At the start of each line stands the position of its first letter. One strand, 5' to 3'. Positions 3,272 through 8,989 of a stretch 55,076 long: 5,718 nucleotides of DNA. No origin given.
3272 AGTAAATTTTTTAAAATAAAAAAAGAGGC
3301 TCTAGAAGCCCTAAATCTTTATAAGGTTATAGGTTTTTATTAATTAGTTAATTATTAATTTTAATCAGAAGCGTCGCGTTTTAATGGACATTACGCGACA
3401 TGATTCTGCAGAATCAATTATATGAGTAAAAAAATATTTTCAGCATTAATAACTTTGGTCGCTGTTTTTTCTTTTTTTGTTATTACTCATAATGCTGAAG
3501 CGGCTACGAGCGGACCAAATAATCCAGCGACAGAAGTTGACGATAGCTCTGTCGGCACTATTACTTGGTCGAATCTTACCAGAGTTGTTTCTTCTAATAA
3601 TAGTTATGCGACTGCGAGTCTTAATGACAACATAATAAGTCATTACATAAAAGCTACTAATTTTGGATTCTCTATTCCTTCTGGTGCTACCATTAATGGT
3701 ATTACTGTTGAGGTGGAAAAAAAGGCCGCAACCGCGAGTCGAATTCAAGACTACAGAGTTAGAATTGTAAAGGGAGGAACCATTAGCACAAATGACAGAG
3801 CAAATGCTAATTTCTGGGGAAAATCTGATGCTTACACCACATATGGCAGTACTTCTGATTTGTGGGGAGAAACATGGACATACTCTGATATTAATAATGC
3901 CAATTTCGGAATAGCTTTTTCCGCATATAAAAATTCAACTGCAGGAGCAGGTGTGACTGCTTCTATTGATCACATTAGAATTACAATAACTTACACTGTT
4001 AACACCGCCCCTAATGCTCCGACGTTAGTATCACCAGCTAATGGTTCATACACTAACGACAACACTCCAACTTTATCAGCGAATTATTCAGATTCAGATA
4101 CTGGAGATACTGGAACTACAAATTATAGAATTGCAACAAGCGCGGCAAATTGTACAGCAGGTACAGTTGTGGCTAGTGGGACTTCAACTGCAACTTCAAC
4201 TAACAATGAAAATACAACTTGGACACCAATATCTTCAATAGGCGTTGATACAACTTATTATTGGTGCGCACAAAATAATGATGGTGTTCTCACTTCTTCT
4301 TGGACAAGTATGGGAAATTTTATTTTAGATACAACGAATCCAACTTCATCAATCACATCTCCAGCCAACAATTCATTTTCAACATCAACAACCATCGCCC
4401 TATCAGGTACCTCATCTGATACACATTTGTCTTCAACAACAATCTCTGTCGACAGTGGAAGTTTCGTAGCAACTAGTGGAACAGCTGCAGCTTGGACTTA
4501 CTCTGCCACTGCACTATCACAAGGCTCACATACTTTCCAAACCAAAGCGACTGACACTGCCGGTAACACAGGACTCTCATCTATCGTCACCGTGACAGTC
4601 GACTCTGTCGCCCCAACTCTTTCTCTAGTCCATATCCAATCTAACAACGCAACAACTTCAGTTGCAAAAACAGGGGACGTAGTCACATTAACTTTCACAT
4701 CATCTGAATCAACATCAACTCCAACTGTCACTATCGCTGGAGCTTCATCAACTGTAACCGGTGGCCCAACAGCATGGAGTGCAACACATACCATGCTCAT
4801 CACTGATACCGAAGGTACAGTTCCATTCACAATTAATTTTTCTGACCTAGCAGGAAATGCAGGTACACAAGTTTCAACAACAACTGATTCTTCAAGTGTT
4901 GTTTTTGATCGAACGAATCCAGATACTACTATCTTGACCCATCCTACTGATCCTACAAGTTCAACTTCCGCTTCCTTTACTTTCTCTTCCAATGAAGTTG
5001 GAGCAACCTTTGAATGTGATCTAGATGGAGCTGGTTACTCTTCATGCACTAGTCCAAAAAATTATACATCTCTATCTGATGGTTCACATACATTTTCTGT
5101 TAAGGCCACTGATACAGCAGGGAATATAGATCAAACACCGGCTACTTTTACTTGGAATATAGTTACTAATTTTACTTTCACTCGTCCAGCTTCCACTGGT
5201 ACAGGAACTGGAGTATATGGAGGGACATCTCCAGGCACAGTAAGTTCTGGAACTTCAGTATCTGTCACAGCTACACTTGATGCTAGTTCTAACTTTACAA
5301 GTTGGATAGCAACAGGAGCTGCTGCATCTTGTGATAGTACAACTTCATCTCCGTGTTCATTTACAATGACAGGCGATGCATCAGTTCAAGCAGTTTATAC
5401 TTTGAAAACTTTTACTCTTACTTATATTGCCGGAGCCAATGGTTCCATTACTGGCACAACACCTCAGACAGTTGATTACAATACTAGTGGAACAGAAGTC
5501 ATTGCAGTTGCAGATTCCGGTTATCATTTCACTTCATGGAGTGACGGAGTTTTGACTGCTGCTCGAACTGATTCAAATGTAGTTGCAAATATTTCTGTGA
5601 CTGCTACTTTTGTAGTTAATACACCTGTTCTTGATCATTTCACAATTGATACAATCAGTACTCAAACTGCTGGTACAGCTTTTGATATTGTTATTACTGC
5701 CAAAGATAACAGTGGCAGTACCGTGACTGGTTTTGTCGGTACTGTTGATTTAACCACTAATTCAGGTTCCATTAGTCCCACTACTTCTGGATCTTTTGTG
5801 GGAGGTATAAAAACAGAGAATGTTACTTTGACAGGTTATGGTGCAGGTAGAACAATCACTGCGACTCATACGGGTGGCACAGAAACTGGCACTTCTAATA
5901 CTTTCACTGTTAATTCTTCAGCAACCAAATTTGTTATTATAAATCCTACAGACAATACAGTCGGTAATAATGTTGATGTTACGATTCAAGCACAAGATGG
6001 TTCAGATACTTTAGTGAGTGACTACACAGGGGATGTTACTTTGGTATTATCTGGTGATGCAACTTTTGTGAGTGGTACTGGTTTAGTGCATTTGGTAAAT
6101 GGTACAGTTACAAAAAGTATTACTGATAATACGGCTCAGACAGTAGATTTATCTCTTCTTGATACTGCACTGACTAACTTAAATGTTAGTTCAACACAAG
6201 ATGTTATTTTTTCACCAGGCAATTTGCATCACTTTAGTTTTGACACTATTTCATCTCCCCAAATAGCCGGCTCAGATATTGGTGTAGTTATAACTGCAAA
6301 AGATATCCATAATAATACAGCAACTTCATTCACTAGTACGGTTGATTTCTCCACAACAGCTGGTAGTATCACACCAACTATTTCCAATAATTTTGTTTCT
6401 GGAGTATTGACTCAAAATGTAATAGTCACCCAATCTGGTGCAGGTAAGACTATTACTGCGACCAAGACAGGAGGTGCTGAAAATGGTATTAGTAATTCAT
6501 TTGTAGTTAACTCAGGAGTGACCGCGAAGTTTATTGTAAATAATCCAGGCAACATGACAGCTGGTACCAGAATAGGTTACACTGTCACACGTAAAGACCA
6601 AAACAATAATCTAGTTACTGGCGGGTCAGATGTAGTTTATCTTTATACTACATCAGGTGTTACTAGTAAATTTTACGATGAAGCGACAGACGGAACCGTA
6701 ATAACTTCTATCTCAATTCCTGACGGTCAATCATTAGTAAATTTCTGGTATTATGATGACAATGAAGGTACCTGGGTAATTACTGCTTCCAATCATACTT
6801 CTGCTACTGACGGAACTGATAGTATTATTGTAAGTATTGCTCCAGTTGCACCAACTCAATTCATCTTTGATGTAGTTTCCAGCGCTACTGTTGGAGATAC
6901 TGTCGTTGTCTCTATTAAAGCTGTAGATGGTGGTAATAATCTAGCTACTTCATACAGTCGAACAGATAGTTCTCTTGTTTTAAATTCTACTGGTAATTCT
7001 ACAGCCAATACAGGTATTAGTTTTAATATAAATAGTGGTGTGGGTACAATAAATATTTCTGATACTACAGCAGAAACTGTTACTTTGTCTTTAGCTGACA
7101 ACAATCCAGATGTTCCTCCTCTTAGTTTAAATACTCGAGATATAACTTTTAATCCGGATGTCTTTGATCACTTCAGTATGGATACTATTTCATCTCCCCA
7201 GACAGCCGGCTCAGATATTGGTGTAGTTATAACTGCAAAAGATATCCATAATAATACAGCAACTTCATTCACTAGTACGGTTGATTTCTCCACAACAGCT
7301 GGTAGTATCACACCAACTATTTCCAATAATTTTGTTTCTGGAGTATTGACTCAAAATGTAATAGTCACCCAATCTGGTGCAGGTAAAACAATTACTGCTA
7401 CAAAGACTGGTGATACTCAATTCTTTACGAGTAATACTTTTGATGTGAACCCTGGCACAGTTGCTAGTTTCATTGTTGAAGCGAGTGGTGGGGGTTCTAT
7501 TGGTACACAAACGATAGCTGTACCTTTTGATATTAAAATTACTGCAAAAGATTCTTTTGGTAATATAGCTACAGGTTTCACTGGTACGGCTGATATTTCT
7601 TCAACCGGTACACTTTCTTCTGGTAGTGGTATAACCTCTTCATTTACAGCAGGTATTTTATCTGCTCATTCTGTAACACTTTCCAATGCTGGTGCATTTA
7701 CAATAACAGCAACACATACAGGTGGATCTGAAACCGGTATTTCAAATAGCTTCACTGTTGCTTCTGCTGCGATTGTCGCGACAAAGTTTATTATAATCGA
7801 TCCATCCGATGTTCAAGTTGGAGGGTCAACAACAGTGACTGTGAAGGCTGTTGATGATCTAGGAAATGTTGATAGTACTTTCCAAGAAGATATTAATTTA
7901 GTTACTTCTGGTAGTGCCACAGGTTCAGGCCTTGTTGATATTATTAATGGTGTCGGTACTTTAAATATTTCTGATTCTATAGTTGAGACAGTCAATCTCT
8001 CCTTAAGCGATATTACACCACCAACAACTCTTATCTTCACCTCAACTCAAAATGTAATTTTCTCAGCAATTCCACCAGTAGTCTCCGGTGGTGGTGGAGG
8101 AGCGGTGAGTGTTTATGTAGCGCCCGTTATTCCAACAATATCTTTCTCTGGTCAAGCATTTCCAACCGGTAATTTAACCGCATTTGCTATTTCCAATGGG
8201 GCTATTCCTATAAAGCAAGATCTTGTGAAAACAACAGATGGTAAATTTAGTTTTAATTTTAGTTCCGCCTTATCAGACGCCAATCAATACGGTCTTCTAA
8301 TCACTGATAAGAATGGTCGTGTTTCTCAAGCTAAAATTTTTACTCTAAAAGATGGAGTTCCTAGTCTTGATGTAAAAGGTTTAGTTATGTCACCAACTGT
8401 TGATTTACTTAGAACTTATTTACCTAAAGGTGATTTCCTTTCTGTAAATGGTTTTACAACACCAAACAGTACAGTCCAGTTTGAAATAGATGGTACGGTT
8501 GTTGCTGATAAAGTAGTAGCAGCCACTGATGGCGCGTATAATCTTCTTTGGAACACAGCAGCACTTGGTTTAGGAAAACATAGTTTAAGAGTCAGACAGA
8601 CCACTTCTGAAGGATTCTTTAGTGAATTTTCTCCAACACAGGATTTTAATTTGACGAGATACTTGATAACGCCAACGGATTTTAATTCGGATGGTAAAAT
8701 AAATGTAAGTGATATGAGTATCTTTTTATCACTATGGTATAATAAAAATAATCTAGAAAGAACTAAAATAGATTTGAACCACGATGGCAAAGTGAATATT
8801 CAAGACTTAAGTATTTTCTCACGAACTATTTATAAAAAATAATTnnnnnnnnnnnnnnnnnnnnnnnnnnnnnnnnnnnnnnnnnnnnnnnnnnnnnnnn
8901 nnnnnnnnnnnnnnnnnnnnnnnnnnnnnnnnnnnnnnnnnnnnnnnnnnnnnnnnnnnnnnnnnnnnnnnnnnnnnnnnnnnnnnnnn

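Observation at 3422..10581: Adjacent dockerin-bearing giant adhesin and cohesin-bearing membrane anchor: a possible two-gene non-covalent surface-tethering system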

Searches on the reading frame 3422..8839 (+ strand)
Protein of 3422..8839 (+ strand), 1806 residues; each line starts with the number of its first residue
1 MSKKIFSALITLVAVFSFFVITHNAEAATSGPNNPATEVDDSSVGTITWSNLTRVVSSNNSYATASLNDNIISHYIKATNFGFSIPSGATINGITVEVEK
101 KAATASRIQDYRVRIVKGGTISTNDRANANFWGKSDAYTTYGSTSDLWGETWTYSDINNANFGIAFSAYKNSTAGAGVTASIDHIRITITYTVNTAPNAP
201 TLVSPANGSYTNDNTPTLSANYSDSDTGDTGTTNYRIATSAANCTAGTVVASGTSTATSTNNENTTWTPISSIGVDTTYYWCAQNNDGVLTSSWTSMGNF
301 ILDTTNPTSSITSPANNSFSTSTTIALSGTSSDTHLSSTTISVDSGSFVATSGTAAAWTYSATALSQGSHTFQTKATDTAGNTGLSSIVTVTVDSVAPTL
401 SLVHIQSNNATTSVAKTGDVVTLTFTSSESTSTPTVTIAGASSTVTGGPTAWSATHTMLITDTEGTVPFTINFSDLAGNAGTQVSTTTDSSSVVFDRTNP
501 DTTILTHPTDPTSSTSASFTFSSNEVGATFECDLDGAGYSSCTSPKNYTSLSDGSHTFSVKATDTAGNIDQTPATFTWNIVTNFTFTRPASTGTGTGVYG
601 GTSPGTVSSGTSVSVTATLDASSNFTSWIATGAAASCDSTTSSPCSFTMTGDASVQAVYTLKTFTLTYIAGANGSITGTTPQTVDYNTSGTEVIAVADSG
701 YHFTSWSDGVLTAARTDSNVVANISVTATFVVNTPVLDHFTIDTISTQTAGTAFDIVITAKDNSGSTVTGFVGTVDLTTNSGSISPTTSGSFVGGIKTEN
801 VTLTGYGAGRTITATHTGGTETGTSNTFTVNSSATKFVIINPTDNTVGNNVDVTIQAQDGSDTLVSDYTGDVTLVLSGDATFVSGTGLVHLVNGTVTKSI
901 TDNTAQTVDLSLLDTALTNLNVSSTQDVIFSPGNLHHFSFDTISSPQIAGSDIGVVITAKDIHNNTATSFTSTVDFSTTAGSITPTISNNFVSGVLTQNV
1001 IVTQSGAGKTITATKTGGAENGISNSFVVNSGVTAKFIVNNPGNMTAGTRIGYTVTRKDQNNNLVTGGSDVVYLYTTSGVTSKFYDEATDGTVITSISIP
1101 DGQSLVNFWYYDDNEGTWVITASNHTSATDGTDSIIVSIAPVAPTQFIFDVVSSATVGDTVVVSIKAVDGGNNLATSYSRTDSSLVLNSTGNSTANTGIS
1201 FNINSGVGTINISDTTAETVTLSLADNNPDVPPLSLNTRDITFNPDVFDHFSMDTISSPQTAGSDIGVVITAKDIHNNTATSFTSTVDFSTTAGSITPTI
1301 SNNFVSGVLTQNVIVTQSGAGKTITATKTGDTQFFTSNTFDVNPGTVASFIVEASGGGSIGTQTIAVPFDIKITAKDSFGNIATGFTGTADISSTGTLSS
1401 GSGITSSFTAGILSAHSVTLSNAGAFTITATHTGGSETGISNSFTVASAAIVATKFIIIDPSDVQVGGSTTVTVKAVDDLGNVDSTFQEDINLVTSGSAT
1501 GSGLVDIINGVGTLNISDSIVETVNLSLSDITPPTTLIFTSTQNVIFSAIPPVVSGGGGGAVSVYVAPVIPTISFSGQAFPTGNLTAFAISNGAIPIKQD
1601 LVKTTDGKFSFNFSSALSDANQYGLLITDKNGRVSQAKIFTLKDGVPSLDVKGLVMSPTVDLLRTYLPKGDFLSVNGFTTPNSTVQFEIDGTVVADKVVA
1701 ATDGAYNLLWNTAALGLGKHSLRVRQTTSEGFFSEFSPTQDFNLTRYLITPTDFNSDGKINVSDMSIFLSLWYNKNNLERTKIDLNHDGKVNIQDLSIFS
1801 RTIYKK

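Call 5: search_protein_families(library=pfam, proteins=[window:3422-8839:+], max_evalue=1)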
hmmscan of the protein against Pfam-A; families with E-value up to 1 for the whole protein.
window:3422-8839:+ (1806 aa): 7 families
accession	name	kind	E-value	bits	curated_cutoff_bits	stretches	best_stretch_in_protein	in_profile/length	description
PF18998.6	Flg_new_2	-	1.4e-15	57.4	23.6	2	665-733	2-72/73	Divergent InlB B-repeat domain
PF19077.6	Big_13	-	1.7e-09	38.5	27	2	317-394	21-101/102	Bacterial Ig-like domain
PF00404.24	Dockerin_1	-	1.5e-06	28.7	22.9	1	1752-1802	2-55/57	Dockerin type I domain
PF17957.7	Big_7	-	3e-05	25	24.1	2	307-372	1-68/70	Bacterial Ig domain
PF00036.39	EF-hand_1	-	0.037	14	25.4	0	1782-1797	8-23/29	EF hand domain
PF13202.12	EF-hand_5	-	0.061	13.3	25.9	0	1782-1797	7-22/25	EF hand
PF13499.12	EF-hand_7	-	0.12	13.2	30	1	1753-1796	12-62/67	EF-hand domain pair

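Call 6: search_protein_families(library=ncbifam, proteins=[window:3422-8839:+], max_evalue=1)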
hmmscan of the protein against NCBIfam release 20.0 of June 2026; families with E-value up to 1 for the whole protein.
window:3422-8839:+ (1806 aa): 3 families
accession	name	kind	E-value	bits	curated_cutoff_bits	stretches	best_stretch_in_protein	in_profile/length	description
NF047446.1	barrel_OmpL47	domain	2.7e-07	30.9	40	2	530-572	21-61/68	OmpL47-type beta-barrel domain-containing protein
NF033510.3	Ca_tandemer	repeat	5.5e-05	23.5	50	4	300-384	4-96/96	Ca2+-stabilized repeat-containing adhesin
NF041540.1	dockerin_GC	domain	0.013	15.9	29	1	1753-1799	4-59/67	GC-type dockerin domain-anchored protein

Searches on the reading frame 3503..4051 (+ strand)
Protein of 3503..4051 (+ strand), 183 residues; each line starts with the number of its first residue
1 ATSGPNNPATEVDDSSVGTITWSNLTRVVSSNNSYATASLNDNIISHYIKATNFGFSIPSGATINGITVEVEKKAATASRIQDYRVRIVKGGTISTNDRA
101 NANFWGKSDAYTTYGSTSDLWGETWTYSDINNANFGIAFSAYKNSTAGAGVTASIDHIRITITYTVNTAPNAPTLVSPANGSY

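Call 87: search_protein_families(library=pfam, proteins=[window:3503-4051:+], max_evalue=0.1)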
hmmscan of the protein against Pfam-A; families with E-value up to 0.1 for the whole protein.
window:3503-4051:+ (183 aa): 0 families

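Call 90: search_protein_families(library=ncbifam, proteins=[window:3503-4051:+], max_evalue=1)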
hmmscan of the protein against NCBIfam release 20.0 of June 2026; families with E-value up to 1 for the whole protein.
window:3503-4051:+ (183 aa): 0 families

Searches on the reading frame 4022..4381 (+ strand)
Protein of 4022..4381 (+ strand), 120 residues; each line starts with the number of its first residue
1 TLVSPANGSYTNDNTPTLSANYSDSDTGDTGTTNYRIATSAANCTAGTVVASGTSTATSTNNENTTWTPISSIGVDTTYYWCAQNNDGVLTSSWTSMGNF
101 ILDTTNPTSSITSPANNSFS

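Call 87: search_protein_families(library=pfam, proteins=[window:4022-4381:+], max_evalue=0.1)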
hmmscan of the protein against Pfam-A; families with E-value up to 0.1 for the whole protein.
window:4022-4381:+ (120 aa): 1 family
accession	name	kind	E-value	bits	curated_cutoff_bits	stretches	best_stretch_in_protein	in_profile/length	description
PF16349.10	DUF4978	-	0.071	13.2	29.3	1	34-114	17-94/172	Domain of unknown function (DUF4978)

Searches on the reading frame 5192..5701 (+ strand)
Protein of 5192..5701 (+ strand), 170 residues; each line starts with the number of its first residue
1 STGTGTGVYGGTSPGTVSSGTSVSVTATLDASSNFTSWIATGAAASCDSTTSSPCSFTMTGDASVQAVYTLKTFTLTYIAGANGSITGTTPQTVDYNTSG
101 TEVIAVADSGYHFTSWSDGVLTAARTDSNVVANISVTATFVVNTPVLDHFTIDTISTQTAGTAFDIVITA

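Call 87: search_protein_families(library=pfam, proteins=[window:5192-5701:+], max_evalue=0.1)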
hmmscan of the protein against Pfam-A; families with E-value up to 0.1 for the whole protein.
window:5192-5701:+ (170 aa): 2 families
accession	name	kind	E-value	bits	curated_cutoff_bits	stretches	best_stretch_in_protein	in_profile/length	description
PF18998.6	Flg_new_2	-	1.8e-21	76.3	23.6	2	75-143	2-72/73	Divergent InlB B-repeat domain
PF09479.16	Flg_new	-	0.0005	20.6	27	1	74-138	1-64/65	Listeria-Bacteroides repeat domain (List_Bact_rpt)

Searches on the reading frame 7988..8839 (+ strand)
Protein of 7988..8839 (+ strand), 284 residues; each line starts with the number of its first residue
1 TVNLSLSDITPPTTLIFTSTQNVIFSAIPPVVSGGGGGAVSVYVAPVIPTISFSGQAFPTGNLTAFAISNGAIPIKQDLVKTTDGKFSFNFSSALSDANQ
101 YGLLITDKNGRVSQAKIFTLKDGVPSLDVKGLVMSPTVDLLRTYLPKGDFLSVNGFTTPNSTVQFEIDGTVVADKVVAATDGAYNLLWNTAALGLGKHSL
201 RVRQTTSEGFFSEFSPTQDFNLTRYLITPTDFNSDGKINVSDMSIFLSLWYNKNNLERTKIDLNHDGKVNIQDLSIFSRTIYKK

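Call 63: find_homologous_proteins(query=window:7988-8839:+, max_evalue=0.00001)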
Query window:7988-8839:+ (284 aa): 3 proteins with E <= 0.00001 among 2196 candidates.
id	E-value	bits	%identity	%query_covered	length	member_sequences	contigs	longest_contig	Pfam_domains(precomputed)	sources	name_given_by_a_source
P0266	2.8e-97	343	56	100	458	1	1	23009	PF00404.25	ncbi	-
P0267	2.1e-18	85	28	81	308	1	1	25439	PF00404.25,PF17936.8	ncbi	-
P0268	2.9e-14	71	30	81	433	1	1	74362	PF00404.25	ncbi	-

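Call 78: search_solved_structures(query=window:7988-8839:+, max_evalue=1)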
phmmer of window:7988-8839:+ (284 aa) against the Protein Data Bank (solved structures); distinct sequences matched with E-value up to 1: 13.
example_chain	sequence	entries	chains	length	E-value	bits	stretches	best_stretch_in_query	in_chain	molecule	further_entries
2mte_A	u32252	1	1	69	0.0011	21.7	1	231-283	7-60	Cellulose 1,4-beta-cellobiosidase (reducing end) CelS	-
1daq_A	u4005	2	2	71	0.0011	21.7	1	231-283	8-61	ENDOGLUCANASE SS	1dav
4fl4_A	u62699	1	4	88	0.0075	19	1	231-281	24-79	Glycoside hydrolase family 9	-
2jnk_A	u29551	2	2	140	0.024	17.3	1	228-280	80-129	Hyalurononglucosaminidase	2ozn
2y3n_B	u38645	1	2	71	0.042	16.5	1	230-279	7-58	CELLULOSOMAL FAMILY-48 PROCESSIVE GLYCOSIDE HYDROLASE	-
4cj0_A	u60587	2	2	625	0.13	14.8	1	224-281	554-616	ENDOGLUCANASE D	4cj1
1clc_A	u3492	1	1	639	0.14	14.8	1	224-281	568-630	ENDOGLUCANASE CELD; EC: 3.2.1.4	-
6kge_D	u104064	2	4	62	0.33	13.6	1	231-276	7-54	And cellulose-binding endoglucanase family 9 CelL ortholog dockerin domain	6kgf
4zcu_A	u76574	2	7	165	0.43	13.2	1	225-274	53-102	Calcium-binding mitochondrial carrier protein SCaMC-1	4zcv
6kg9_A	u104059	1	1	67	0.54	12.9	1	231-276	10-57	And cellulose-binding endoglucanase family 9 CelL ortholog dockerin domain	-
2yik_A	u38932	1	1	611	0.56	12.8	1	230-281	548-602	ENDOGLUCANASE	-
4n5x_A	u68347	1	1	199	0.6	12.7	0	225-274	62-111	Calcium-binding mitochondrial carrier protein SCaMC-1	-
6kgc_B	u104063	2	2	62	0.62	12.7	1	231-276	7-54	And cellulose-binding endoglucanase family 9 CelL ortholog dockerin domain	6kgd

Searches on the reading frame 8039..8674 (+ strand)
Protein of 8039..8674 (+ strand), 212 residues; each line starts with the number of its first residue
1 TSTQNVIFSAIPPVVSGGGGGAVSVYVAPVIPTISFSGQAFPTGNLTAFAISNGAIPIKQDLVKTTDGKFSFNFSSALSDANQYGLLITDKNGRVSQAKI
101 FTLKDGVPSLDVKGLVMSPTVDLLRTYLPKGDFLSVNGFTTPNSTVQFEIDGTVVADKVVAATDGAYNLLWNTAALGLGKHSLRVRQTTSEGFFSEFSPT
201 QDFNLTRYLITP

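Call 87: search_protein_families(library=pfam, proteins=[window:8039-8674:+], max_evalue=0.1)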
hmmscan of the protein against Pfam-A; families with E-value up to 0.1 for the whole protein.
window:8039-8674:+ (212 aa): 4 families
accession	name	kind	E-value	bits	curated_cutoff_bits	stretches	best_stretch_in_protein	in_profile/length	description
PF17936.7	Big_6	-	1.7e-06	28.6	27.6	1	65-105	43-83/83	Bacterial Ig domain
PF17957.7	Big_7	-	0.00029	21.9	24.1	1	144-185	33-70/70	Bacterial Ig domain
PF19077.6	Big_13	-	0.00032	21.6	27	0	32-102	29-97/102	Bacterial Ig-like domain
PF16990.11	CBM_35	-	0.079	13.7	28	0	139-194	56-111/121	Carbohydrate binding module (family 35)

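Call 90: search_protein_families(library=ncbifam, proteins=[window:8039-8674:+], max_evalue=1)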
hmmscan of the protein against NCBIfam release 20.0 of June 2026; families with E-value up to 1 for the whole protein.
window:8039-8674:+ (212 aa): 1 family
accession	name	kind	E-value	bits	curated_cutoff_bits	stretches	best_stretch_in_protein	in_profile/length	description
NF040520.1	Ig_like_BLP2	equivalog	2.6e-05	22.6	750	1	65-205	465-609/730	Ig-like repeat protein Blp2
